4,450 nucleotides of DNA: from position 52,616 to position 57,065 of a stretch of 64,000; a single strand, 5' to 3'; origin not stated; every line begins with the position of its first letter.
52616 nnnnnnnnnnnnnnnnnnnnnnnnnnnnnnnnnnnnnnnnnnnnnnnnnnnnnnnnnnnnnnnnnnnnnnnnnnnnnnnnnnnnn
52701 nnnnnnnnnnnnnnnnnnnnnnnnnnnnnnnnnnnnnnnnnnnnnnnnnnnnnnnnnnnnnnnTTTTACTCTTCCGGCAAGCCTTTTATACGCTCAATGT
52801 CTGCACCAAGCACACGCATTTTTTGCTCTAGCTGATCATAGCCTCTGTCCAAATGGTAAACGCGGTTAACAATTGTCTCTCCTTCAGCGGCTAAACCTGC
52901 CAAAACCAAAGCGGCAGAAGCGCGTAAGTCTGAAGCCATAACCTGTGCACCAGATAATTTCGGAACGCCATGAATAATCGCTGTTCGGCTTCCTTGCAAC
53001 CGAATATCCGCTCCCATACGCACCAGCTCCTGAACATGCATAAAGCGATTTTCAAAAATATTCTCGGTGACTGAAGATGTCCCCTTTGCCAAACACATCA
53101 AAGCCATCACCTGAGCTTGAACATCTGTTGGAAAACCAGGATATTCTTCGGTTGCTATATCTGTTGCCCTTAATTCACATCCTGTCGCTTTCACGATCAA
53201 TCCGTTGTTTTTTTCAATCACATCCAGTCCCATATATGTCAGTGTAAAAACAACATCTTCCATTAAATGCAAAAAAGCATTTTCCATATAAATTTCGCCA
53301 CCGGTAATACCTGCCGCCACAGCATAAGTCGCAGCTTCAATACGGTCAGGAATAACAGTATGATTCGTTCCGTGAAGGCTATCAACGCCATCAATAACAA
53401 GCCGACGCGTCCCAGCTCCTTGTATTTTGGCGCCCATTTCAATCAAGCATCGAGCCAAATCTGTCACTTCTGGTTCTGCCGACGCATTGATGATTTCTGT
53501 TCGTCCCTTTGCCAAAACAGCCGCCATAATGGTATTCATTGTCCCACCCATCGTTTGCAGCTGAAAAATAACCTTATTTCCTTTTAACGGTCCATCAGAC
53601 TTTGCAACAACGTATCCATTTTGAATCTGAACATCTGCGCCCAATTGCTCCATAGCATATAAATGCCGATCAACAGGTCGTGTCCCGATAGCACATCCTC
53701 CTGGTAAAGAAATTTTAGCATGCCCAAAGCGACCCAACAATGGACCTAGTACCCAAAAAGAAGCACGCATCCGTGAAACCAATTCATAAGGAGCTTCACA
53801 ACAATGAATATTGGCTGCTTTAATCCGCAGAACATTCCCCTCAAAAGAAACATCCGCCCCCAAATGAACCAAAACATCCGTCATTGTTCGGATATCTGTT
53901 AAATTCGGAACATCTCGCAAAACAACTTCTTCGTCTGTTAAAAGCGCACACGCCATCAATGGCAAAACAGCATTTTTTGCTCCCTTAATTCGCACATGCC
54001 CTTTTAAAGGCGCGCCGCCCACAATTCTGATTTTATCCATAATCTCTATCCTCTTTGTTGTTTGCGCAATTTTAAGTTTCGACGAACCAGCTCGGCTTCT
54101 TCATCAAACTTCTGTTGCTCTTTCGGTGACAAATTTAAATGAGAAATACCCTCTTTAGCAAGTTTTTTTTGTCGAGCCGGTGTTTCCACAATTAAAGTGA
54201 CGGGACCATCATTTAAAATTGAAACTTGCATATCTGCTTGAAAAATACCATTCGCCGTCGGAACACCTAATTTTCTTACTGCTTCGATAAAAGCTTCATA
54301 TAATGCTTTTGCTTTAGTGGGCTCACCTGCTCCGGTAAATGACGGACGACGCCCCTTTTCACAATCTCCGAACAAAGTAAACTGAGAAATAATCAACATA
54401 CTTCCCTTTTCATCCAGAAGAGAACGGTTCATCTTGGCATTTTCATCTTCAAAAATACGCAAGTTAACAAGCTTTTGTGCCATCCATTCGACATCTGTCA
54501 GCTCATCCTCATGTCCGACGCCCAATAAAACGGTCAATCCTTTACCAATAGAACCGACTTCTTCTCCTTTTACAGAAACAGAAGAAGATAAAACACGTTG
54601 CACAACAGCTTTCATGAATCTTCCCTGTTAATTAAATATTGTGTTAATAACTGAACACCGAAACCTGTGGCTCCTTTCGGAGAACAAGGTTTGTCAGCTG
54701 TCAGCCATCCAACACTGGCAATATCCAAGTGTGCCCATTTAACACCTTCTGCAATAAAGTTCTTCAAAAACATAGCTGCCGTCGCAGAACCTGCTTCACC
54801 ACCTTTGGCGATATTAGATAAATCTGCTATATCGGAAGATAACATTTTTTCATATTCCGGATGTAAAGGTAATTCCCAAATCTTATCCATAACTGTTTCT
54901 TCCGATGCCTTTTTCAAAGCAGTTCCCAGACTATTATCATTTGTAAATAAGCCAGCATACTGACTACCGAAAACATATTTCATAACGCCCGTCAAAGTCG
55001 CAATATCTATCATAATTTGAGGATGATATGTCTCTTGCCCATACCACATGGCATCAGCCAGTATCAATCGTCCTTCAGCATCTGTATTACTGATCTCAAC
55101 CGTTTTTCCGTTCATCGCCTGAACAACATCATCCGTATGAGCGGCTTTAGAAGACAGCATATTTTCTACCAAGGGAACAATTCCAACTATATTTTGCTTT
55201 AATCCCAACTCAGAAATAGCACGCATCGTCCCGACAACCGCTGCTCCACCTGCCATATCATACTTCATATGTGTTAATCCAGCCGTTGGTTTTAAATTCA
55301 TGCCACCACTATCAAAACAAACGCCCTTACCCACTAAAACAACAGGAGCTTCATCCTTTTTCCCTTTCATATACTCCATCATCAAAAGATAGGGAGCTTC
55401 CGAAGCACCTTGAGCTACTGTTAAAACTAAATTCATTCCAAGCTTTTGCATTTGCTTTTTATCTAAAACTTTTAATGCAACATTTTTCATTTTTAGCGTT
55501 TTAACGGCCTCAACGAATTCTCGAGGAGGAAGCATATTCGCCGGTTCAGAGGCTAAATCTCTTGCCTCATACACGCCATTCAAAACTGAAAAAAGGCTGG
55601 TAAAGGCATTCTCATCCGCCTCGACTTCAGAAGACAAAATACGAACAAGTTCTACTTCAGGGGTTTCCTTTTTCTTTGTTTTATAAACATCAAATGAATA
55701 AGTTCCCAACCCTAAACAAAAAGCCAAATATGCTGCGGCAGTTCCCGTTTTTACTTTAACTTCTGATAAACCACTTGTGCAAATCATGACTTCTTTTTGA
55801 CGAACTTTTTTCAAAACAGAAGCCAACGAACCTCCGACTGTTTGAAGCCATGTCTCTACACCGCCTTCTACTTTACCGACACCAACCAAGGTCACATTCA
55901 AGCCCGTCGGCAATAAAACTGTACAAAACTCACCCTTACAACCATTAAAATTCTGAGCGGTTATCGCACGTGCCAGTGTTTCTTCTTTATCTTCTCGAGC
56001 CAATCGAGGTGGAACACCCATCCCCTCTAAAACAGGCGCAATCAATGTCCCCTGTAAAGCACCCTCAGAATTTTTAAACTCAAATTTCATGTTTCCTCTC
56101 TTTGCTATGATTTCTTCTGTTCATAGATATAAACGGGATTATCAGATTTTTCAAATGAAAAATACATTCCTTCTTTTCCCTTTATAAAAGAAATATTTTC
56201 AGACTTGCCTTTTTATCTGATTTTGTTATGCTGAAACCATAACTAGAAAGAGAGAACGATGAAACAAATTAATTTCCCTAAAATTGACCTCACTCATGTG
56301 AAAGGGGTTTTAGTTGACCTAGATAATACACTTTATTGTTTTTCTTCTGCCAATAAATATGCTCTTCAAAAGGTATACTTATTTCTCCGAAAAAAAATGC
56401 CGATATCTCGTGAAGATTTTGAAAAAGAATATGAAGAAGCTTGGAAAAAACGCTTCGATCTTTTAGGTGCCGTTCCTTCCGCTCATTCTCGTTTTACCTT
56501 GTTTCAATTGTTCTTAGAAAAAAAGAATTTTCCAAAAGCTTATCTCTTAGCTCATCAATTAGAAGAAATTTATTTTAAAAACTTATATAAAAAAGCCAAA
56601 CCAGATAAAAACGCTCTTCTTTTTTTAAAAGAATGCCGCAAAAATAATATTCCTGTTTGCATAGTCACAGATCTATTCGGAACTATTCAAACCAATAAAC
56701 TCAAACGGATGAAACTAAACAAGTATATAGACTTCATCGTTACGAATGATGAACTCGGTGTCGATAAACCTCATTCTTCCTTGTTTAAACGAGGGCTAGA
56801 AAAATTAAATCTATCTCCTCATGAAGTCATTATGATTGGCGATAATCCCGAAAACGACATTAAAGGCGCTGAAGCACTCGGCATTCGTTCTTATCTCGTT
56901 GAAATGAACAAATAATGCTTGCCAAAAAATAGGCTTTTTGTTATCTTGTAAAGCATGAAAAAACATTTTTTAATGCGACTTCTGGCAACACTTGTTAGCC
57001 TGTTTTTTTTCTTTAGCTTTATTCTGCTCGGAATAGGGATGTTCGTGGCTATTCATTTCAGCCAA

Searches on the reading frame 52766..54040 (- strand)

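Call 23: search_protein_families(library=pfam, max_evalue=0.001, proteins=[window:52766-54040:-])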
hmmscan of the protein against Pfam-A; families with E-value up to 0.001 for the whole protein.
window:52766-54040:- (424 aa): 1 family
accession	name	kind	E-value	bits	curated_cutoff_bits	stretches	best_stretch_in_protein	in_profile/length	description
PF00275.25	EPSP_synthase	-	1.7e-103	347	22.8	1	8-408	3-417/417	EPSP synthase (3-phosphoshikimate 1-carboxyvinyltransferase)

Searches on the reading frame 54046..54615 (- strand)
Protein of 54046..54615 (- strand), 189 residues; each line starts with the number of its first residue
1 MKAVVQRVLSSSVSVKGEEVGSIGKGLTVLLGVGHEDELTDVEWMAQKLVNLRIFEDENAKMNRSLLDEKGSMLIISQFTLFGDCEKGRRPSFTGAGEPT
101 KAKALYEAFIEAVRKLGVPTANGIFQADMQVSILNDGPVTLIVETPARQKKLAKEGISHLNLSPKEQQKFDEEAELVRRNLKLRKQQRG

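Call 23: search_protein_families(library=pfam, max_evalue=0.001, proteins=[window:54046-54615:-])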
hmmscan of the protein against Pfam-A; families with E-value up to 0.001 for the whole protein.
window:54046-54615:- (189 aa): 1 family
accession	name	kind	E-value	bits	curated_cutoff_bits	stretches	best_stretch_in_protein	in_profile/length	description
PF02580.21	Tyr_Deacylase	-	9.4e-57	191.8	25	1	2-144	1-144/144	D-Tyr-tRNA(Tyr) deacylase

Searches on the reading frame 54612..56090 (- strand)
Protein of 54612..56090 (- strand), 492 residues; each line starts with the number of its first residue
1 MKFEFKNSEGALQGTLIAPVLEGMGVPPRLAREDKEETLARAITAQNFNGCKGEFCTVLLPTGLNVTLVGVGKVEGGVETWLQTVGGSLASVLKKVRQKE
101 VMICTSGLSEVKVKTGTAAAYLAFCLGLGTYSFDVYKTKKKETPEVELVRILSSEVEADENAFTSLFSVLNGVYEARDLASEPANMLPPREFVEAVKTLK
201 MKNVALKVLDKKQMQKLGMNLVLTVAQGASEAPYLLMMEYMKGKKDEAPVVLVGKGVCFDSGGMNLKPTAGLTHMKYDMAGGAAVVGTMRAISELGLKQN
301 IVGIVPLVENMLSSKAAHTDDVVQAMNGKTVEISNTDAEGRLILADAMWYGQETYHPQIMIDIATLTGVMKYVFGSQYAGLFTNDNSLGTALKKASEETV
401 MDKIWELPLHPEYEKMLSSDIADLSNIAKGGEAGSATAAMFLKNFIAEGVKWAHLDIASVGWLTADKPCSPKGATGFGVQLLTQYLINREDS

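Call 23: search_protein_families(library=pfam, max_evalue=0.001, proteins=[window:54612-56090:-])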
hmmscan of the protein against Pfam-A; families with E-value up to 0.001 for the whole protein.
window:54612-56090:- (492 aa): 2 families
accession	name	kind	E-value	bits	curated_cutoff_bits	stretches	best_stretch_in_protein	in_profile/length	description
PF00883.26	Peptidase_M17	-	1.4e-115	386.3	25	1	176-482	3-309/310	Cytosol aminopeptidase family, catalytic domain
PF02789.23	Peptidase_M17_N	-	9.2e-11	42.2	23.4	1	35-140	21-129/129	Cytosol aminopeptidase family, N-terminal domain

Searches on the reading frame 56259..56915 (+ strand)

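Call 23: search_protein_families(library=pfam, max_evalue=0.001, proteins=[window:56259-56915:+])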
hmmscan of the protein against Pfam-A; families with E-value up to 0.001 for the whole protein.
window:56259-56915:+ (218 aa): 4 families
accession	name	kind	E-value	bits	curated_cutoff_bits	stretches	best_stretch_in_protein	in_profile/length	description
PF00702.32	Hydrolase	-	5.7e-23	82.7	26.4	1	14-208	1-191/191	haloacid dehalogenase-like hydrolase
PF13419.12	HAD_2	-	3.1e-22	80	23.8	1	18-214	2-178/178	Haloacid dehalogenase-like hydrolase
PF13242.12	Hydrolase_like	-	1.4e-12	47.8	22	1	169-215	3-49/75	HAD-hyrolase-like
PF12710.13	HAD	-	0.00045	21.1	27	1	17-204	1-188/189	haloacid dehalogenase-like hydrolase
